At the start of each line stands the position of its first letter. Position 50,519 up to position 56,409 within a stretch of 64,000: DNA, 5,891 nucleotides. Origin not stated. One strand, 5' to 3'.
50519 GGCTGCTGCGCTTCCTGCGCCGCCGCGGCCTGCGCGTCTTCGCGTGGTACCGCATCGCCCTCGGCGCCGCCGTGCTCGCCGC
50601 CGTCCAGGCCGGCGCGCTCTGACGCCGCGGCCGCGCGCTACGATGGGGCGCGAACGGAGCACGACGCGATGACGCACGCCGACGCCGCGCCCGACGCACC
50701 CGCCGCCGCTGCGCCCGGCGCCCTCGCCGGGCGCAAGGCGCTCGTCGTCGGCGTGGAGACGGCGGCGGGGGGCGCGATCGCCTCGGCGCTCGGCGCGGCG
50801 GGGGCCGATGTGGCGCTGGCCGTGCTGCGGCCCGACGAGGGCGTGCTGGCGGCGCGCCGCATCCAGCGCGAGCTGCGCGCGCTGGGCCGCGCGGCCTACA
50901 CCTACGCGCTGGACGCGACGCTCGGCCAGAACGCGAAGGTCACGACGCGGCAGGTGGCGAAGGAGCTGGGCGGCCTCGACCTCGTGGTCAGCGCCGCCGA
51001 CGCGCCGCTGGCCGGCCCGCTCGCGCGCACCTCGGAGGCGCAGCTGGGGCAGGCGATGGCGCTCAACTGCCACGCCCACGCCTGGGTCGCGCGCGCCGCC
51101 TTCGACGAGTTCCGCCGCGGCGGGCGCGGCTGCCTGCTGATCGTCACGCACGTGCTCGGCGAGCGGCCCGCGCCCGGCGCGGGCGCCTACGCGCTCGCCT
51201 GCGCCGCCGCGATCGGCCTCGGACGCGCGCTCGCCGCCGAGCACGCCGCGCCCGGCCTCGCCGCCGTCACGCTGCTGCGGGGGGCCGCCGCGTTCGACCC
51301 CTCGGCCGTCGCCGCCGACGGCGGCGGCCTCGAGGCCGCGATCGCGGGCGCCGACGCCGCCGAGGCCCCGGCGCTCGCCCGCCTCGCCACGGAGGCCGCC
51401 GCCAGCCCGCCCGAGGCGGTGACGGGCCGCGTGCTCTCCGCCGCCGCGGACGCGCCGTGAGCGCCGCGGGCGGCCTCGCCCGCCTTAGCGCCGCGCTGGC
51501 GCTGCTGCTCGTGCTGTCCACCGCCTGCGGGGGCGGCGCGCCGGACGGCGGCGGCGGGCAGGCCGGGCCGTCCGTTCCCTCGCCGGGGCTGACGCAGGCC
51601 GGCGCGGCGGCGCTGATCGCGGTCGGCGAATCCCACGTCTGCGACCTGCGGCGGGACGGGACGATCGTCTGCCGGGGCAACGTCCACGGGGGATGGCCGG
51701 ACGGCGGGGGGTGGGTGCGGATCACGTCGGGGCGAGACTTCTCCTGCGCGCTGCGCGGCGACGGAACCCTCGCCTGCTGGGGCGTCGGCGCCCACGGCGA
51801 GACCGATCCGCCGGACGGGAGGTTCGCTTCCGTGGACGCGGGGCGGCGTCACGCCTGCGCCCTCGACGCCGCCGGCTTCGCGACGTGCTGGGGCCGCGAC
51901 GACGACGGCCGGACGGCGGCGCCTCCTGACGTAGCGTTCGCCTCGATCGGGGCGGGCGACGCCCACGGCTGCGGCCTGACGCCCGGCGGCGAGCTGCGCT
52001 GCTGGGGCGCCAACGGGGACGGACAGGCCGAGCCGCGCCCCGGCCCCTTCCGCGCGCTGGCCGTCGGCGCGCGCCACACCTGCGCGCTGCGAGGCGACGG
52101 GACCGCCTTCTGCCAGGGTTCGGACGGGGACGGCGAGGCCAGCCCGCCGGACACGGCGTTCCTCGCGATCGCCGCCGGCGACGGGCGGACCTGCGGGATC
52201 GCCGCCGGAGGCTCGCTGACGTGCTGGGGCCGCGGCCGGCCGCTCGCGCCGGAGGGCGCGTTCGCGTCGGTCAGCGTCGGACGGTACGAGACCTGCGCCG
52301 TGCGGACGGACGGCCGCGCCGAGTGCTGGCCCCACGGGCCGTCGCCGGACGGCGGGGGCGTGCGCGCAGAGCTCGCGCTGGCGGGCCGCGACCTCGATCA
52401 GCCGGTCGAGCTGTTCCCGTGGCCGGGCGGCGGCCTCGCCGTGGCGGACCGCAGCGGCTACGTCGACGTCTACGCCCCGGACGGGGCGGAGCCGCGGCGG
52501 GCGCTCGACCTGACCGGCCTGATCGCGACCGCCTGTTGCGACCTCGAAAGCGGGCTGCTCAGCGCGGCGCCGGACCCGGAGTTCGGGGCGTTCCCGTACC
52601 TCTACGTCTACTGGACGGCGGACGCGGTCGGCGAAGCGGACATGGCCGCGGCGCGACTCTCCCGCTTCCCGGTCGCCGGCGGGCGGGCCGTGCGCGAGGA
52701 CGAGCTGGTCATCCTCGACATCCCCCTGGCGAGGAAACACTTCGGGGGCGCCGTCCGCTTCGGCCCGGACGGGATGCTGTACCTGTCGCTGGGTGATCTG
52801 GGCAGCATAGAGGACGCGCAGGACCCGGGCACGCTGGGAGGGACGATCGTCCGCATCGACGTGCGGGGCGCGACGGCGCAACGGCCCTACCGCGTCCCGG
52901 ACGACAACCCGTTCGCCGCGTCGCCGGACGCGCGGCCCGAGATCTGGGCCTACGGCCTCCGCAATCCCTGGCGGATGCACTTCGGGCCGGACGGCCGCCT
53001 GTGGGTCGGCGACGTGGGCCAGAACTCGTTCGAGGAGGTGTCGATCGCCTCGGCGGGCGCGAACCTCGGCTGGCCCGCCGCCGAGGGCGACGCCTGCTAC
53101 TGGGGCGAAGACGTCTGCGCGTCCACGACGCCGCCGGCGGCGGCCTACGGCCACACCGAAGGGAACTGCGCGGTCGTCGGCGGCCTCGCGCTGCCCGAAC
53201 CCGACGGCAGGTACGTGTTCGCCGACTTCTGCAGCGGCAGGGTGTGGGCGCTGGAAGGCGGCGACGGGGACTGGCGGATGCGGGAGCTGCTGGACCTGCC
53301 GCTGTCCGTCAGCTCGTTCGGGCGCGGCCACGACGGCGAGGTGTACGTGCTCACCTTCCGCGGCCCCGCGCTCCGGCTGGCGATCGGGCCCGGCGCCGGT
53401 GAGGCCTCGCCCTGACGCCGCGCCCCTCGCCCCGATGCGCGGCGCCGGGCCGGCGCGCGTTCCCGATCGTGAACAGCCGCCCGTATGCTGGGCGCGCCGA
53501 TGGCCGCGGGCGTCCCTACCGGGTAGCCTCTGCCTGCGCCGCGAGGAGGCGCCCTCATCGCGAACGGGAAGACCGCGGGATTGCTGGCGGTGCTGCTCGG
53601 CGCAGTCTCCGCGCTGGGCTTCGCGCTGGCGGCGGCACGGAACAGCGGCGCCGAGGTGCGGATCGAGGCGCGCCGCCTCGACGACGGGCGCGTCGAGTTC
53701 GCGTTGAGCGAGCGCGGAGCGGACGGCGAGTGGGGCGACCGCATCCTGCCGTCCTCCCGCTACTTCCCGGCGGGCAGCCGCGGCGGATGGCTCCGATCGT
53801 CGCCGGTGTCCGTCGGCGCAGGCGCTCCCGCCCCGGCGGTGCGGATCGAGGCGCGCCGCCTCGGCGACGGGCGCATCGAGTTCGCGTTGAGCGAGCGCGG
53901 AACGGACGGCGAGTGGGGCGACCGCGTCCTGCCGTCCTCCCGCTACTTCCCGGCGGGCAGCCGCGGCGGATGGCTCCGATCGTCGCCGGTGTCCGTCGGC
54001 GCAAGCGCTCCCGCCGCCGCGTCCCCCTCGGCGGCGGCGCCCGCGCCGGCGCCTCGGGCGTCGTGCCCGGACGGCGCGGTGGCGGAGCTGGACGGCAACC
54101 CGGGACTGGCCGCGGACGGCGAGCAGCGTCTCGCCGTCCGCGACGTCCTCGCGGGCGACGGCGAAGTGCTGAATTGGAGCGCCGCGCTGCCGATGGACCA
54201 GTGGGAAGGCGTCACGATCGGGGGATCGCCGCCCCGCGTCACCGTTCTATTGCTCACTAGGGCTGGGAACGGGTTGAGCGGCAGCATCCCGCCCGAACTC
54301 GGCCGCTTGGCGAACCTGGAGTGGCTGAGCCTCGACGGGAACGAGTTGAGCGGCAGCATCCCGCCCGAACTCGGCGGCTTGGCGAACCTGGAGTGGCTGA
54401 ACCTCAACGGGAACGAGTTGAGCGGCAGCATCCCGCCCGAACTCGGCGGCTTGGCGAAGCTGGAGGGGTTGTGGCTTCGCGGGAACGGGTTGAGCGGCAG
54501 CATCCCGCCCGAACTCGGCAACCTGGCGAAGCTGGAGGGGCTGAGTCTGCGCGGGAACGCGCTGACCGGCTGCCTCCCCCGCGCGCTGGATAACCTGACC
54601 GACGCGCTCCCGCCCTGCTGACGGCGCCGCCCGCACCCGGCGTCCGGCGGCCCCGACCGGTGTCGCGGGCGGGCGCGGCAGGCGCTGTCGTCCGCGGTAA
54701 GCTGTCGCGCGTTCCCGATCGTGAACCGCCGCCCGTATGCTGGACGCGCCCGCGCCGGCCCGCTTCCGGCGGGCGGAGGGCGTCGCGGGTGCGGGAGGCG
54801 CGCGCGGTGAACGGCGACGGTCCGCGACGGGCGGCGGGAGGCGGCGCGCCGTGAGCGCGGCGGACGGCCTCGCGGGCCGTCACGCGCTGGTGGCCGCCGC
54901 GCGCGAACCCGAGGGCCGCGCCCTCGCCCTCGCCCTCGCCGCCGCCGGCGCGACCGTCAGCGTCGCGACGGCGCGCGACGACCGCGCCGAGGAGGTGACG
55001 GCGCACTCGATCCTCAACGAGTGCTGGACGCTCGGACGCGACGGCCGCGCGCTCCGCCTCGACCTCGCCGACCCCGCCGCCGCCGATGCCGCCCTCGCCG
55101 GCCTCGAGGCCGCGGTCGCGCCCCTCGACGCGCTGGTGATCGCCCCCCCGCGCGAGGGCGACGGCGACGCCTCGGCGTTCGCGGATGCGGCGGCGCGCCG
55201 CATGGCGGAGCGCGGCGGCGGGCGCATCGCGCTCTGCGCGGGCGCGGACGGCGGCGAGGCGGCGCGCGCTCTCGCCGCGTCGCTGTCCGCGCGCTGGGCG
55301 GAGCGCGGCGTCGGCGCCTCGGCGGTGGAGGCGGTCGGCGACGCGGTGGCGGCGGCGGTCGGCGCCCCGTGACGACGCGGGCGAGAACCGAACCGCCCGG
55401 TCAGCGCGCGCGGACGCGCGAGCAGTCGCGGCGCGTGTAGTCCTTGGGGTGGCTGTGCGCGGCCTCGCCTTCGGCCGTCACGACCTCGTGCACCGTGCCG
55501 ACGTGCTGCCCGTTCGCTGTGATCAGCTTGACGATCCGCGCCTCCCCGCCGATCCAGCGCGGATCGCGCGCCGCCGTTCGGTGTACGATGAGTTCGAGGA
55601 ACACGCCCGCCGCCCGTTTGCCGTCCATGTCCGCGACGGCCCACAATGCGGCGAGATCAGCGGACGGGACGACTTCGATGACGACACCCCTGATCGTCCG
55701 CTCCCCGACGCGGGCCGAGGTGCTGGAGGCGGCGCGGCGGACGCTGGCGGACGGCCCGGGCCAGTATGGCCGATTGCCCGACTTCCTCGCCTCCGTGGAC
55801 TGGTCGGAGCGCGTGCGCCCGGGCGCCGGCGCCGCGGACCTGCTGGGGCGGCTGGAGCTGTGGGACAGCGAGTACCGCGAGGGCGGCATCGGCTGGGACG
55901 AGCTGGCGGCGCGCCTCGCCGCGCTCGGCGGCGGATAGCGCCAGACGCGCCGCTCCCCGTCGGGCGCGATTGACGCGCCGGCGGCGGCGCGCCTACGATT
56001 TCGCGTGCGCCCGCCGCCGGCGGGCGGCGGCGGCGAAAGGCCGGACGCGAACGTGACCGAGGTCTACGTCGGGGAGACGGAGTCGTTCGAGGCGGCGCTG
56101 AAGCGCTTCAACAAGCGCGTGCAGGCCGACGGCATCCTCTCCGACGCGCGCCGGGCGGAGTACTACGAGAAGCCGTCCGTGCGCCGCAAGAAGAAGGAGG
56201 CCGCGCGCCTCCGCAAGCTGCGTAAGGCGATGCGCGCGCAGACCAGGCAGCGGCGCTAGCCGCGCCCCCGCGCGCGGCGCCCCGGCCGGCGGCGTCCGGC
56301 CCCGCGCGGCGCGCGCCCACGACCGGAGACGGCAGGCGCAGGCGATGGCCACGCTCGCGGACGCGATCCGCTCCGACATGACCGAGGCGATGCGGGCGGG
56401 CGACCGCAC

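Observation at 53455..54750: LRR-B gene is flanked by 44-bp direct repeats, and the ancestral ATG now reads ATC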

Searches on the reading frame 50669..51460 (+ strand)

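Call 25: search_protein_families(library=pfam, proteins=[window:50669-51460:+], max_evalue=0.01)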
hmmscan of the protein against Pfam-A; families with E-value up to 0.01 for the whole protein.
window:50669-51460:+ (263 aa): 3 families
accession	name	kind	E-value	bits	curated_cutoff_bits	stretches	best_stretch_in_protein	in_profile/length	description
PF00106.31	adh_short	-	4.6e-20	72.4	26.6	1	23-199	2-174/195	short chain dehydrogenase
PF13561.12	adh_short_C2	-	1.9e-16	60.8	27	1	34-196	9-165/236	Enoyl-(Acyl carrier protein) reductase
PF23441.1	SDR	-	0.0046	16.8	27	1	82-191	73-180/258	SDR-like rossmann domain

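Call 71: search_protein_families(library=pfam, proteins=[L011:14203-14787:+, L010:11999-12610:+], max_evalue=0.01)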
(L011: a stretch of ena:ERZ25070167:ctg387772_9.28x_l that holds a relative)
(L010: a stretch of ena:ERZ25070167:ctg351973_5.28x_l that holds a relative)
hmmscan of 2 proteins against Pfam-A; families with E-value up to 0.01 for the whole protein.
L011:14203-14787:+ (194 aa): 2 families
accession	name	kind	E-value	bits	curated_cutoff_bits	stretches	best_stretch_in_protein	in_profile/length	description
PF00106.31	adh_short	-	7.1e-07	29.3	26.6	1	11-115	2-101/195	short chain dehydrogenase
PF08659.16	KR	-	0.0018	18.7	22.6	0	22-94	13-84/180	KR domain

L010:11999-12610:+ (203 aa): 1 family
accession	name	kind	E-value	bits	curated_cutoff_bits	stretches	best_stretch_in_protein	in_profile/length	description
PF02086.21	MethyltransfD12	-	1.4e-05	25.4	22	1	39-164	112-241/253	D12 class N6 adenine-specific DNA methyltransferase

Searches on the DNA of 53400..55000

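Call 81: search_rna_families(source=window, start=53400, end=55000, threshold=evalue, max_evalue=10)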
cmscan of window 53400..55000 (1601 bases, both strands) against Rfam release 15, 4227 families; matches with E-value up to 10: 4.
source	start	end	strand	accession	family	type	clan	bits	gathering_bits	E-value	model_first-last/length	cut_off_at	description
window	54111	54142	+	RF03878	mir-B6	Gene; miRNA;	-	24.8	89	1.5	1-83/83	no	mir-B6 microRNA precursor family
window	54111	54142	-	RF03878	mir-B6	Gene; miRNA;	-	24.5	89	1.8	1-83/83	no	mir-B6 microRNA precursor family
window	53650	53687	-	RF01333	CRISPR-DR20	Gene; CRISPR;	-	17.4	42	2.6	1-36/36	no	CRISPR RNA direct repeat element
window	54084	54145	+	RF02826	Scr6925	Gene; sRNA;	-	17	50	5.6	1-131/131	no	Streptomyces RNA 6925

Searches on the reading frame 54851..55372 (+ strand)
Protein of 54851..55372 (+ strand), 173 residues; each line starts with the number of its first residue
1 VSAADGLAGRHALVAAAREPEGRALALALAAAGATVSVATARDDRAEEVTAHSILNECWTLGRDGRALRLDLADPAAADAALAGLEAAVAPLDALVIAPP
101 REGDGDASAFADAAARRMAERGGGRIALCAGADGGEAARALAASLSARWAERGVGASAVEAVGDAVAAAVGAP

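Call 22: find_homologous_proteins(query=window:54853-55372:+)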
Query window:54853-55372:+: 8000 candidates shared short words with the query, none scored E <= 0.001.

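Call 25: search_protein_families(library=pfam, proteins=[window:54853-55372:+], max_evalue=0.01)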
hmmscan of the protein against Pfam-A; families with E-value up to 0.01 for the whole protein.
window:54853-55372:+ (173 aa): 0 families

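Call 71: search_protein_families(library=pfam, proteins=[window:54851-55372:+], max_evalue=0.01)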
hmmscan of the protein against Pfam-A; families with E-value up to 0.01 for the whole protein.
window:54851-55372:+ (173 aa): 2 families
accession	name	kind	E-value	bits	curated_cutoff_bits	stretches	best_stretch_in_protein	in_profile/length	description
PF00106.31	adh_short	-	8.4e-07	29.1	26.6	1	11-118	2-104/195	short chain dehydrogenase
PF13561.12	adh_short_C2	-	0.0036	17.3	27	1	22-96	9-76/236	Enoyl-(Acyl carrier protein) reductase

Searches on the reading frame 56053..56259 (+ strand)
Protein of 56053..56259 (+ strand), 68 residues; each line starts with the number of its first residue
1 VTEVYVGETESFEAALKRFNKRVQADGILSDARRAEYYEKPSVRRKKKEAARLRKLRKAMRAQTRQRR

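Call 25: search_protein_families(library=pfam, proteins=[window:56053-56259:+], max_evalue=0.01)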
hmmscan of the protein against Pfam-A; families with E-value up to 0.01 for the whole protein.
window:56053-56259:+ (68 aa): 1 family
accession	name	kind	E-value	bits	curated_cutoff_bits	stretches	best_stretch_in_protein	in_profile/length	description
PF01165.25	Ribosomal_S21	-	2.7e-19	69.1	27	1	3-57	1-55/55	Ribosomal protein S21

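Call 71: search_protein_families(library=pfam, proteins=[L011:14203-14787:+, L010:11999-12610:+], max_evalue=0.01)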
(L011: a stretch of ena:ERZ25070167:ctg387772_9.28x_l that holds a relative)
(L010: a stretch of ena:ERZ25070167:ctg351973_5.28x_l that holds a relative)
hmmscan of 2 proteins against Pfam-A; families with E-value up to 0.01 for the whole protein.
L011:14203-14787:+ (194 aa): 2 families
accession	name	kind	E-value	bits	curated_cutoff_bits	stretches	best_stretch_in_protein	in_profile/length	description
PF00106.31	adh_short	-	7.1e-07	29.3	26.6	1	11-115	2-101/195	short chain dehydrogenase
PF08659.16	KR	-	0.0018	18.7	22.6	0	22-94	13-84/180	KR domain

L010:11999-12610:+ (203 aa): 1 family
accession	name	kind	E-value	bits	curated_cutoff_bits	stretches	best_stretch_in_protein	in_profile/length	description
PF02086.21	MethyltransfD12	-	1.4e-05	25.4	22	1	39-164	112-241/253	D12 class N6 adenine-specific DNA methyltransferase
